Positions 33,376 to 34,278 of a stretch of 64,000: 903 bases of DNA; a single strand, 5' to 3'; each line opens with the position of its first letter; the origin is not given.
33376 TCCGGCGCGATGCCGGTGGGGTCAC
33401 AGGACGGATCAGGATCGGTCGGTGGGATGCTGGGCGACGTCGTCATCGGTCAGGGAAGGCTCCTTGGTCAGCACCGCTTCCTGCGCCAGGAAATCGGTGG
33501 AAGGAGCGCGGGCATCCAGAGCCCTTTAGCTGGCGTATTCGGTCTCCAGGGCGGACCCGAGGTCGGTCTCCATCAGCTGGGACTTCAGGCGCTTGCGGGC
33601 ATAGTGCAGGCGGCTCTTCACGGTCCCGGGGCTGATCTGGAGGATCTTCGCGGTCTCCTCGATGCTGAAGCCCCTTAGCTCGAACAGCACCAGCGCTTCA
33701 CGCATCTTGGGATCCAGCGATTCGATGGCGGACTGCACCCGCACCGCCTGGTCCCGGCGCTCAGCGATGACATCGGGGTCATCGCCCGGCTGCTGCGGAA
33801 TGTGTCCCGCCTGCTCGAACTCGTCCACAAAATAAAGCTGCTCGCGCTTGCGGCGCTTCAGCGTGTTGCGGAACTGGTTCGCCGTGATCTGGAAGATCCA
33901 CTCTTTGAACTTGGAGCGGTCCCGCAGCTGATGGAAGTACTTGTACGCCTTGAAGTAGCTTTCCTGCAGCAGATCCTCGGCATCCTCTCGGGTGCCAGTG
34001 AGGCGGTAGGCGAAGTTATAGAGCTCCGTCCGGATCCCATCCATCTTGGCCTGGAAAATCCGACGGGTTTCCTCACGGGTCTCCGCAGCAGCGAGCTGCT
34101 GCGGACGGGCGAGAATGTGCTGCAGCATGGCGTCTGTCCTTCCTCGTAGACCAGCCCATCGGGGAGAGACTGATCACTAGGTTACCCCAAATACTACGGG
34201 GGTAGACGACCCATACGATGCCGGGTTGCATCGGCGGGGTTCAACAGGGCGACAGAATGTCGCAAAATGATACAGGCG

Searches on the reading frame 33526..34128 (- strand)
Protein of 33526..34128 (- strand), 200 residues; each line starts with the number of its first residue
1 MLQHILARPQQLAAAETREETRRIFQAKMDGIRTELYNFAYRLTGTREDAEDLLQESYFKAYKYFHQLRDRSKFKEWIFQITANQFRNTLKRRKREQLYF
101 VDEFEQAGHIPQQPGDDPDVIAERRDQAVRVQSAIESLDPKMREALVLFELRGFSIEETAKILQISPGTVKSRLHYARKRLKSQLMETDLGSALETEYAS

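Call 18: search_protein_families(library=pfam, proteins=[window:33526-34128:-], max_evalue=0.001)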
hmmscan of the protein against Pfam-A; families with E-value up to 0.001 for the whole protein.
window:33526-34128:- (200 aa): 5 families
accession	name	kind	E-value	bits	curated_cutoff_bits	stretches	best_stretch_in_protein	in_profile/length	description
PF08281.18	Sigma70_r4_2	-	1.1e-15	57.4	25.7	1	130-181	3-54/54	Sigma-70, region 4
PF04542.20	Sigma70_r2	-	4e-13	49.4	24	1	35-95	8-70/71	Sigma-70 region 2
PF04545.22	Sigma70_r4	-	8.9e-11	41.6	24.1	1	134-182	1-49/50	Sigma-70, region 4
PF07638.17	Sigma70_ECF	-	1.8e-09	38.2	21.1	1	47-185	46-183/185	ECF sigma factor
PF22233.2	PhyR_sigma-like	-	2.6e-07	30.8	27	1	136-182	2-48/50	Response regulator PhyR, sigma-like domain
